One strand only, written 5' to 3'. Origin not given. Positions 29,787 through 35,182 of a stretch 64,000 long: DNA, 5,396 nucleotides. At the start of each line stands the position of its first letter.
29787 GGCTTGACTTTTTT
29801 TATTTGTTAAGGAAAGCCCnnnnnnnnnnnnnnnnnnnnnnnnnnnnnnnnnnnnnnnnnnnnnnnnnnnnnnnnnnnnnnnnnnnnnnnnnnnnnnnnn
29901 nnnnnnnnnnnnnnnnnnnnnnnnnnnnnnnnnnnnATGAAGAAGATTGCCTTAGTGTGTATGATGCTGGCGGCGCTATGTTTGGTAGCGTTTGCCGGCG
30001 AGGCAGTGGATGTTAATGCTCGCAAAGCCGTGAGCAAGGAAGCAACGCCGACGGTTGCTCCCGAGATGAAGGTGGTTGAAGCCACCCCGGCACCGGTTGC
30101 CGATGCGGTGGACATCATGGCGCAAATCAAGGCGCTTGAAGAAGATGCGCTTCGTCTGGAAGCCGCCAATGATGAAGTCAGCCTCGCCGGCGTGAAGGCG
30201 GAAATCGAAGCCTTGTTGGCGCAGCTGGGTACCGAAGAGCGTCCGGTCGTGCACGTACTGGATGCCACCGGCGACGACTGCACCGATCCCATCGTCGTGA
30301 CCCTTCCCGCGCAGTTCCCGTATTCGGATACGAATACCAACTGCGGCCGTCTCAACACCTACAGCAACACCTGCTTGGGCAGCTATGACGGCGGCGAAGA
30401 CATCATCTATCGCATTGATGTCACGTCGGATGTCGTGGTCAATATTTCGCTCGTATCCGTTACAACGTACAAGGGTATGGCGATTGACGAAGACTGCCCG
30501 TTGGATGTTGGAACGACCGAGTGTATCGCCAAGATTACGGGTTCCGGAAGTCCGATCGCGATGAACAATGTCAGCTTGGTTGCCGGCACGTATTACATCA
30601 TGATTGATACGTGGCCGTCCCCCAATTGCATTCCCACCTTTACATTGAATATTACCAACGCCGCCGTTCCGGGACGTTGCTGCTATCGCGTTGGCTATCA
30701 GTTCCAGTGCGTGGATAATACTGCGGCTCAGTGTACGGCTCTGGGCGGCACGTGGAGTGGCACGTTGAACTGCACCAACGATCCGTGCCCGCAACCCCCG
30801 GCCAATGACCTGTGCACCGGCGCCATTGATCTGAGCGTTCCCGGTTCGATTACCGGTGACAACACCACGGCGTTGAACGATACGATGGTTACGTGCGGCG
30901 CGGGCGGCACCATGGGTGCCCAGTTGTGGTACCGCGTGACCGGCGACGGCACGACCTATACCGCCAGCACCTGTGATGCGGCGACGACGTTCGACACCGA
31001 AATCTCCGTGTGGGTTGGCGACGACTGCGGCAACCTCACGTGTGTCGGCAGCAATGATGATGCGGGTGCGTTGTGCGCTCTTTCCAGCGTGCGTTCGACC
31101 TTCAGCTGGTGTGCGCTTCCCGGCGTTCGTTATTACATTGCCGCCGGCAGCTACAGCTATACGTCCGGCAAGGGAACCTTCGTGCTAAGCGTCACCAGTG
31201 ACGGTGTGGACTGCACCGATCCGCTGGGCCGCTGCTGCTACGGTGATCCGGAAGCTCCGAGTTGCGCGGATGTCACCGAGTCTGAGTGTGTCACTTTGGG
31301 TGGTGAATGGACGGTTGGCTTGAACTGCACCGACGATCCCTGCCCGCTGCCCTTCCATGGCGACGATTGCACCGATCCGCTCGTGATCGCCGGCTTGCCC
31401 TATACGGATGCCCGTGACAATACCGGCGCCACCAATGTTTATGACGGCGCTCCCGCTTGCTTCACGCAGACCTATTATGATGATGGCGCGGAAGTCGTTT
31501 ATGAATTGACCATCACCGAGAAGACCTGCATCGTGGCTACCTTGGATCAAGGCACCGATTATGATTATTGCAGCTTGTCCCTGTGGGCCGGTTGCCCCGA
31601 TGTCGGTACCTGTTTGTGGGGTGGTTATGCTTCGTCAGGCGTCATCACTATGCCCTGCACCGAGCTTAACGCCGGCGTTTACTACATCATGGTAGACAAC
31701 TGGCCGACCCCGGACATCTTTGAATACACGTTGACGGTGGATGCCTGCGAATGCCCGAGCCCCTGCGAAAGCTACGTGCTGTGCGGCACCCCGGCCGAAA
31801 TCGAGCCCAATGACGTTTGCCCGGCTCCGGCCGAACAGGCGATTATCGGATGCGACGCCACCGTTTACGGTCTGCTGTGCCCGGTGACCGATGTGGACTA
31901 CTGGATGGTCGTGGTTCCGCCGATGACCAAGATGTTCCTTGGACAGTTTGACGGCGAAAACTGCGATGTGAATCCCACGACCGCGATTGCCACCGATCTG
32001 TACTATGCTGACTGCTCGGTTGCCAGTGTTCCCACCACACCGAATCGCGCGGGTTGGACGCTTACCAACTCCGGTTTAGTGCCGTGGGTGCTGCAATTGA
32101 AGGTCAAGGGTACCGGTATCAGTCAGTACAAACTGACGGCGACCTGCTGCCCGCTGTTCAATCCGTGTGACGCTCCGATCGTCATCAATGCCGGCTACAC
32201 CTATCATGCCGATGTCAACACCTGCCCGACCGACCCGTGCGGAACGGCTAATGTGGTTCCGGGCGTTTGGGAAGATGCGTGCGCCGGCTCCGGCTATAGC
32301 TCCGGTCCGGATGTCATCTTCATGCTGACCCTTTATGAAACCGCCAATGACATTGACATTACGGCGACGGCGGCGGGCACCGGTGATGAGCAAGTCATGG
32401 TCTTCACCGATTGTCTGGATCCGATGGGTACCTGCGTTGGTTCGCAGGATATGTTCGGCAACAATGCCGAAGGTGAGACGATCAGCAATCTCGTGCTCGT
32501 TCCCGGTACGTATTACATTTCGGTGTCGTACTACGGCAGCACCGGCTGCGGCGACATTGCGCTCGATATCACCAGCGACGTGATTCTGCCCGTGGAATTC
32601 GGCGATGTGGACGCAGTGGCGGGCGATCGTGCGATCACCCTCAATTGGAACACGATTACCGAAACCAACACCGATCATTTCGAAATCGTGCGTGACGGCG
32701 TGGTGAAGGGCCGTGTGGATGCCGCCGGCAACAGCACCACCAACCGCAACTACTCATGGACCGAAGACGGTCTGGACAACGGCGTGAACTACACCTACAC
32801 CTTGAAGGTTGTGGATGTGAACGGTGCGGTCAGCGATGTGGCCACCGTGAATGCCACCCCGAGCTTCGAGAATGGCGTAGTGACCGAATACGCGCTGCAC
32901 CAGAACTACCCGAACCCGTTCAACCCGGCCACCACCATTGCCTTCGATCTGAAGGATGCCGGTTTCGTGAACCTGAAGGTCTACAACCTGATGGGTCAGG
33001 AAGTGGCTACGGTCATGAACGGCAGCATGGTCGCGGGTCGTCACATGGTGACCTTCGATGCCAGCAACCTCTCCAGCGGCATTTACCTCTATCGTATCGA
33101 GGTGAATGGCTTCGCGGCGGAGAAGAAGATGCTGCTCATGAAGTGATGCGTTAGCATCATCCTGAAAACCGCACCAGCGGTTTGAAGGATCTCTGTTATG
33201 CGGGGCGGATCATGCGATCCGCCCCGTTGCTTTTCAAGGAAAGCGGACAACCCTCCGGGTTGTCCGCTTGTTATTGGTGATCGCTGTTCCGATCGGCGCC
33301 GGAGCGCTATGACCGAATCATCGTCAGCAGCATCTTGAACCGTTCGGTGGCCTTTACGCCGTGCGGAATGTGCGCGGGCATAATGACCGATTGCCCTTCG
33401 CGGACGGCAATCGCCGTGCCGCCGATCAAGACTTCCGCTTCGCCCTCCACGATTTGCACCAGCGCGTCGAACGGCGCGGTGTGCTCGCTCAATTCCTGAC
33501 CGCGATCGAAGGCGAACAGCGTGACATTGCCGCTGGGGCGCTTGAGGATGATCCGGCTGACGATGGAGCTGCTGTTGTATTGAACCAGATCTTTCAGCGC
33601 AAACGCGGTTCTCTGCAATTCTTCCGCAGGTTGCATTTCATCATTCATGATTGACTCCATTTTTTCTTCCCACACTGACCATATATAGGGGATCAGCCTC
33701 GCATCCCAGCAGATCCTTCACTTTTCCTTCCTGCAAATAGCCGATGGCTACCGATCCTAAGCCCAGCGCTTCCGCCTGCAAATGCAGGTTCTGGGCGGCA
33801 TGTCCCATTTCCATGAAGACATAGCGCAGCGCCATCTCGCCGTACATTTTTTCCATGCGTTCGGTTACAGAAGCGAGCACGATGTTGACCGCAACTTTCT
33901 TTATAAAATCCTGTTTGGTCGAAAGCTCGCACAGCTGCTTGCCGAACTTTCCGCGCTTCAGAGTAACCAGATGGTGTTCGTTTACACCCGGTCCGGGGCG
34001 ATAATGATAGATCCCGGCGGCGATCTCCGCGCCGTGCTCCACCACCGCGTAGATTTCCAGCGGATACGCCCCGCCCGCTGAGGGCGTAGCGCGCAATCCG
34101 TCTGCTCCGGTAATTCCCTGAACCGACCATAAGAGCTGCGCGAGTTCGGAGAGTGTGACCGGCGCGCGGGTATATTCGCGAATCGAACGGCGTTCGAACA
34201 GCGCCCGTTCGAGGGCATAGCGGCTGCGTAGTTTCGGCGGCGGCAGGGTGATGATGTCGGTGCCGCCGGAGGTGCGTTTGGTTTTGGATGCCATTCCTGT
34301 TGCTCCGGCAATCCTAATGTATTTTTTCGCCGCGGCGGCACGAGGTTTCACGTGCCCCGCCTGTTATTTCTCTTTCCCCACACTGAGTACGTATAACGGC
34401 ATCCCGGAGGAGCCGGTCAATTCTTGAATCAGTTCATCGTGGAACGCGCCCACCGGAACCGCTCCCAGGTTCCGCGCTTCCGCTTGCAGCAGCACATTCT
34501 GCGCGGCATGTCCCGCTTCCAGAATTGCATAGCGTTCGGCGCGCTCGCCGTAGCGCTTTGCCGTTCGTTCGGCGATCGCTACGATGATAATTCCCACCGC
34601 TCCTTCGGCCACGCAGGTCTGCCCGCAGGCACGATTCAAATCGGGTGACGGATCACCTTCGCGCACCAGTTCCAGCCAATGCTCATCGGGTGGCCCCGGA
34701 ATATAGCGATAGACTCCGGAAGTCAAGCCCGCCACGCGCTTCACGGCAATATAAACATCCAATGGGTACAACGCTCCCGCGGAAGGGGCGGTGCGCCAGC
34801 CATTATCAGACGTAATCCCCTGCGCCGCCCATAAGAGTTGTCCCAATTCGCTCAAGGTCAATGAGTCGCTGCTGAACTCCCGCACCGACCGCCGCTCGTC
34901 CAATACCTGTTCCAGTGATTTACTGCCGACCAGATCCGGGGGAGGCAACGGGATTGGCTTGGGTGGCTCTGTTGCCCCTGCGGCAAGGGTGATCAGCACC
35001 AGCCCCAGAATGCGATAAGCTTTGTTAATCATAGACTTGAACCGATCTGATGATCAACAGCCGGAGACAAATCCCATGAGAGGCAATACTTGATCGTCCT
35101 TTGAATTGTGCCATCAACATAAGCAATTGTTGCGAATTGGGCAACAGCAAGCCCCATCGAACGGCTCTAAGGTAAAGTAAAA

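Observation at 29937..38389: Two giant secreted proteins share a repeated Cys-containing module; one has a C39-like peptidase motif and lacks the T9SS CTD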

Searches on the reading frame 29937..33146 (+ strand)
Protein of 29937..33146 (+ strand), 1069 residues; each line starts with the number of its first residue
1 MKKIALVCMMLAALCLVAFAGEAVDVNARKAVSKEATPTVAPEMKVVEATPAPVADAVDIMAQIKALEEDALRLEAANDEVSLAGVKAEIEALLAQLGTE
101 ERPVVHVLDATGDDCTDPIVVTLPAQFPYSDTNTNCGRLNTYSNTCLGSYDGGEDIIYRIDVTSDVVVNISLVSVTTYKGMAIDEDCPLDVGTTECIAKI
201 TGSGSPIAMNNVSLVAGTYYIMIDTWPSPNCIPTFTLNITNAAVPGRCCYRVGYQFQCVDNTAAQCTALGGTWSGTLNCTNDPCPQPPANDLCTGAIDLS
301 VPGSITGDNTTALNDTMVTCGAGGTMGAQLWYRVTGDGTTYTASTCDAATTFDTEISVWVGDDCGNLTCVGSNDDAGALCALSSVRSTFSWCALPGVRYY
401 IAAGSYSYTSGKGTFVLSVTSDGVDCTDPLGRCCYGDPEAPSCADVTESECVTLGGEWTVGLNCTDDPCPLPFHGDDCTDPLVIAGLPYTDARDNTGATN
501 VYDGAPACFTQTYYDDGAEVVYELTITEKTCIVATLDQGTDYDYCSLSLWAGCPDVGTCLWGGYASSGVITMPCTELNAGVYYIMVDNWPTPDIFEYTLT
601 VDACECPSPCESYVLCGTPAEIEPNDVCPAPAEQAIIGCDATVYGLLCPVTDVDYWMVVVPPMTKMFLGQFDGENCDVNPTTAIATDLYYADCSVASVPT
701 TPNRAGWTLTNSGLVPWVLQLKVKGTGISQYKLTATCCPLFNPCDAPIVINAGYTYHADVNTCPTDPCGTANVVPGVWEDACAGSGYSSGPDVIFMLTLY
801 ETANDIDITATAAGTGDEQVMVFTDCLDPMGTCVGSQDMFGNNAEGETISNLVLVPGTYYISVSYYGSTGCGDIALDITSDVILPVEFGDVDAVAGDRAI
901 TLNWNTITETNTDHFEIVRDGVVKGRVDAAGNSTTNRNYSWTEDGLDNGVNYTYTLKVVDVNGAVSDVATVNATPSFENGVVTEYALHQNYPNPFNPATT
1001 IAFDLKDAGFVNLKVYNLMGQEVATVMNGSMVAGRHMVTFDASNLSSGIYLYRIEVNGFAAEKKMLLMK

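Call 3: search_protein_families(library=pfam, proteins=[window:29937-33146:+], max_evalue=0.1)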
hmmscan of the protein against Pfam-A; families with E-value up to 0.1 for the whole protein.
window:29937-33146:+ (1069 aa): 4 families
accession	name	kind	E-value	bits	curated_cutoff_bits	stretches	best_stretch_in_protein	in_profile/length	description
PF18962.6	Por_Secre_tail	-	3.2e-11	43.8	27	1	991-1065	2-73/75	Secretion system C-terminal sorting domain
PF13860.13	FlgD_ig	-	0.00022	21.6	27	1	1006-1054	20-73/79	FlgD Ig-like domain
PF13585.12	CHU_C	-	0.0021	18.6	27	0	1011-1059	29-76/86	CHU_C Type IX secretion signal domain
PF04151.21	PPC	-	0.0046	18.2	25.9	0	841-864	46-69/70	Bacterial pre-peptidase C-terminal domain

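Call 4: search_protein_families(library=ncbifam, proteins=[window:29937-33146:+], max_evalue=0.1)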
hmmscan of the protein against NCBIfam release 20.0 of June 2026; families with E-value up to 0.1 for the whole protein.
window:29937-33146:+ (1069 aa): 6 families
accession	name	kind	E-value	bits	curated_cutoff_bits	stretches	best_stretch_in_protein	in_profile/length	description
TIGR04183.1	Por_Secre_tail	domain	5.1e-10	39.2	23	1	991-1065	2-69/72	T9SS type A sorting domain-containing protein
NF038113.1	T9SSA_dep_M36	equivalog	2.1e-09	36.1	885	1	986-1067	791-868/869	T9SS-dependent M36 family metallopeptidase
NF052323.1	T9SSA_dep_M6i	equivalog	1.5e-07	29.8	600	1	990-1058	960-1028/1043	T9SS-dependent M6-like inactivated metalloprotease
NF033707.1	T9SS_sortase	equivalog_domain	2.7e-05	22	420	1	945-1058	960-1079/1095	type IX secretion system sortase PorU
NF038127.1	FDP_fam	subfamily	0.00019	21.9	29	1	296-425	3-122/150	DVUA0089 family protein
NF010512.0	PRK13922.12-1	equivalog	0.068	12.4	336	1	2-80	13-89/287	rod shape-determining protein MreC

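Call 13: search_solved_structures(query=window:29937-33146:+, max_evalue=1)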
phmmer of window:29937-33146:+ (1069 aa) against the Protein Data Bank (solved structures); distinct sequences matched with E-value up to 1: 2.
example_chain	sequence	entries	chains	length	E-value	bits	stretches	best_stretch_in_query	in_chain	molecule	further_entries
3i9g_H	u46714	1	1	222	0.15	13.1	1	249-347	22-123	Sonepcizumab antibody Fab fragment, heavy chain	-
2yr3_A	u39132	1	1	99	0.41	11.7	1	314-380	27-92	Myosin light chain kinase, smooth muscle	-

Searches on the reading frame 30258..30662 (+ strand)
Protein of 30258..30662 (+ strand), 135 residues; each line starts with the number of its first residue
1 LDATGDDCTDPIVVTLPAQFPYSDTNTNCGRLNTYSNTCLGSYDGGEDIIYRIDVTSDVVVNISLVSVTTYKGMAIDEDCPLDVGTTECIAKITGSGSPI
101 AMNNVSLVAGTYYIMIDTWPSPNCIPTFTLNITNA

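Call 7: search_protein_families(library=pfam, proteins=[window:30258-30662:+], max_evalue=10)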
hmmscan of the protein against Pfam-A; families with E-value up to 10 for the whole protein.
seq(135 aa): 0 families

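Call 8: search_protein_families(library=ncbifam, proteins=[window:30258-30662:+], max_evalue=10)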
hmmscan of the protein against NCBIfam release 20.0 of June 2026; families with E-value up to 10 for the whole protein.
seq(135 aa): 0 families

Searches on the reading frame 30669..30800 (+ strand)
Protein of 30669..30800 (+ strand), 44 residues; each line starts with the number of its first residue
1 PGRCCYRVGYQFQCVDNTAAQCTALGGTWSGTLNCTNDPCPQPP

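Call 64: find_homologous_proteins(query=A6, max_evalue=0.001)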
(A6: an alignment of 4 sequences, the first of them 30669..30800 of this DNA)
Query A6 (4 sequences): no candidate shares three 5-residue words with the query. No homologue found.

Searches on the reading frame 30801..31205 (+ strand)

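Call 7: search_protein_families(library=pfam, proteins=[window:30801-31205:+], max_evalue=10)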
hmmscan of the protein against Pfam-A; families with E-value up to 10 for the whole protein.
seq(135 aa): 0 families

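Call 8: search_protein_families(library=ncbifam, proteins=[window:30801-31205:+], max_evalue=10)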
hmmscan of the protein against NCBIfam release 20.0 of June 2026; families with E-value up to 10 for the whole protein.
seq(135 aa): 1 family
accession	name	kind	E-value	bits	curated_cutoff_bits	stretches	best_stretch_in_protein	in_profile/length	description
NF038127.1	FDP_fam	subfamily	0.0073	16.7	29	1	8-123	3-113/150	DVUA0089 family protein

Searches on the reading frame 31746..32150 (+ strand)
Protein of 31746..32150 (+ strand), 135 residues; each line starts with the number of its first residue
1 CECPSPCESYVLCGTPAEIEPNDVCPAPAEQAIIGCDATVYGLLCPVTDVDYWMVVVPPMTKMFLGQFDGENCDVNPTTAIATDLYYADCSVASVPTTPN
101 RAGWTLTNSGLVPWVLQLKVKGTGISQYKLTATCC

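Call 7: search_protein_families(library=pfam, proteins=[window:31746-32150:+], max_evalue=10)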
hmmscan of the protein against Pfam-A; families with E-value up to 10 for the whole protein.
seq(135 aa): 0 families

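Call 8: search_protein_families(library=ncbifam, proteins=[window:31746-32150:+], max_evalue=10)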
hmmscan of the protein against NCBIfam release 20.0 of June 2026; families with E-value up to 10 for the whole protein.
seq(135 aa): 0 families

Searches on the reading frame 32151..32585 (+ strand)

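Call 7: search_protein_families(library=pfam, proteins=[window:32151-32585:+], max_evalue=10)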
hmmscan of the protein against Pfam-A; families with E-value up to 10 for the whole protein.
seq(145 aa): 2 families
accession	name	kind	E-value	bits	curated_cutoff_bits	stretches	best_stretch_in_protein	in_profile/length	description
PF20608.4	Phage_tube_C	-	0.1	13.4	24.1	1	70-129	10-68/82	Phage tail tube protein C-terminal domain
PF04151.21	PPC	-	0.2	13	25.9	1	99-126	42-69/70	Bacterial pre-peptidase C-terminal domain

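Call 8: search_protein_families(library=ncbifam, proteins=[window:32151-32585:+], max_evalue=10)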
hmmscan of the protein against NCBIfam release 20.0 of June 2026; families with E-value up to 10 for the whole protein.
seq(145 aa): 1 family
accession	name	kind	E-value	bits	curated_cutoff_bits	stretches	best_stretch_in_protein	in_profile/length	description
NF038127.1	FDP_fam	subfamily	0.045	14.2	29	1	79-135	51-115/150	DVUA0089 family protein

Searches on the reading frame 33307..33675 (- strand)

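Call 3: search_protein_families(library=pfam, proteins=[window:33307-33675:-], max_evalue=0.1)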
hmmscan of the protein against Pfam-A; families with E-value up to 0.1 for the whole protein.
window:33307-33675:- (122 aa): 5 families
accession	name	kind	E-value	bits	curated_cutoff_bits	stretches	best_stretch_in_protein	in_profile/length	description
PF07883.17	Cupin_2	-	9.2e-09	35.3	27.2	1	54-116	3-67/70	Cupin domain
PF02311.25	AraC_binding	-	3.7e-05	23.9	21.1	1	58-111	12-65/135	AraC-like ligand binding domain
PF21621.3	MPI_cupin_dom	-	0.0013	19.1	27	1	71-103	31-63/79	Mannose-6-phosphate isomerase, cupin domain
PF05899.18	Cupin_3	-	0.006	16.7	23.5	1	68-103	24-60/74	EutQ-like cupin domain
PF06719.19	AraC_N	-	0.032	14.2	24.2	1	51-110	5-63/150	AraC-type transcriptional regulator N-terminus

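Call 4: search_protein_families(library=ncbifam, proteins=[window:33307-33675:-], max_evalue=0.1)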
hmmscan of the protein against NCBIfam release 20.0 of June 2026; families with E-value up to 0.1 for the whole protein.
window:33307-33675:- (122 aa): 2 families
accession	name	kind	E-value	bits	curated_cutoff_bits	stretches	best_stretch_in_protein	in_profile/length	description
TIGR00407.1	proA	equivalog_domain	0.016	14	317.45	1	41-100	75-135/398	glutamate-5-semialdehyde dehydrogenase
NF008376.0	PRK11171.1-5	equivalog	0.09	11.9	338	1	57-115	78-136/278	(S)-ureidoglycine aminohydrolase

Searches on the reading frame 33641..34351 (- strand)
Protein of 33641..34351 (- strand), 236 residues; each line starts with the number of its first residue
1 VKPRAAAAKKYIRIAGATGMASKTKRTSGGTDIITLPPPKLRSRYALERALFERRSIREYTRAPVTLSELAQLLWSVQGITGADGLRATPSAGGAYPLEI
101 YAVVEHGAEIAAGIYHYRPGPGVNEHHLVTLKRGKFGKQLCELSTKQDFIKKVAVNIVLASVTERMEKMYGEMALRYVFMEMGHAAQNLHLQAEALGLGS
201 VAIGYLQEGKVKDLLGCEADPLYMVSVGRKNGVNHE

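Call 3: search_protein_families(library=pfam, proteins=[window:33641-34351:-], max_evalue=0.1)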
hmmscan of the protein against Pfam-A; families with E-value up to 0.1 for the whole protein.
window:33641-34351:- (236 aa): 2 families
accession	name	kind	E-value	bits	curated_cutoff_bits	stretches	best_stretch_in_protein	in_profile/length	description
PF00881.29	Nitroreductase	-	9.7e-26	91.4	23.5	1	53-229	3-167/167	Nitroreductase family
PF14512.11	TM1586_NiRdase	-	0.0048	17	27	0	48-86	3-41/215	Putative TM nitroreductase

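Call 4: search_protein_families(library=ncbifam, proteins=[window:33641-34351:-], max_evalue=0.1)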
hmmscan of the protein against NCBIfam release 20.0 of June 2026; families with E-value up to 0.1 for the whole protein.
window:33641-34351:- (236 aa): 5 families
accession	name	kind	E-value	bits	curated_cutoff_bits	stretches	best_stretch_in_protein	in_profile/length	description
TIGR03605.1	antibiot_sagB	domain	1.1e-32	113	78.4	1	66-228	1-172/173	SagB family peptide dehydrogenase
TIGR04511.1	SagB_rel_DH_2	exception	2.6e-17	63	240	1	24-217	154-353/380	putative peptide maturation dehydrogenase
NF008033.1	PRK10765.1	equivalog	1.1e-06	28.3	223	1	132-216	52-144/240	oxygen-insensitive NADPH nitroreductase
TIGR02476.1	BluB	equivalog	4.2e-05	23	150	1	44-217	6-165/205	5,6-dimethylbenzimidazole synthase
TIGR03558.1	oxido_grp_1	subfamily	0.086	12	166.95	0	48-189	114-253/325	MsnO8 family LLM class oxidoreductase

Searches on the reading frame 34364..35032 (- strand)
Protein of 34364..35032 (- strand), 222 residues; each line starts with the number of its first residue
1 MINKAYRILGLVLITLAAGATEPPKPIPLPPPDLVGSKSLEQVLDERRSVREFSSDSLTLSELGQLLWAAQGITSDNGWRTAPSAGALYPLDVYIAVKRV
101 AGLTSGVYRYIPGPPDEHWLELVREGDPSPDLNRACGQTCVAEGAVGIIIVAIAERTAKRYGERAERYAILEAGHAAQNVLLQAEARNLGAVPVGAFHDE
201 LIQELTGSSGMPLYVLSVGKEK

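Call 3: search_protein_families(library=pfam, proteins=[window:34364-35032:-], max_evalue=0.1)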
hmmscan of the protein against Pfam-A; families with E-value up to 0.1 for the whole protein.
window:34364-35032:- (222 aa): 1 family
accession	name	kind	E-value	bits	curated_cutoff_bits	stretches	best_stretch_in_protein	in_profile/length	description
PF00881.29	Nitroreductase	-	8.6e-27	94.8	23.5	1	45-220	2-167/167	Nitroreductase family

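Call 4: search_protein_families(library=ncbifam, proteins=[window:34364-35032:-], max_evalue=0.1)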
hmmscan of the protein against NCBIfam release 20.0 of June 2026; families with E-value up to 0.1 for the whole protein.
window:34364-35032:- (222 aa): 3 families
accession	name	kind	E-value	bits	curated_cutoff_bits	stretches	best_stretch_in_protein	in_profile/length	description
TIGR03605.1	antibiot_sagB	domain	1.1e-33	116.1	78.4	1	59-210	1-160/173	SagB family peptide dehydrogenase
TIGR04511.1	SagB_rel_DH_2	exception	3.5e-20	72.4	240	1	26-212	163-357/380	putative peptide maturation dehydrogenase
NF008033.1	PRK10765.1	equivalog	0.00047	19.7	223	0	171-216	106-150/240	oxygen-insensitive NADPH nitroreductase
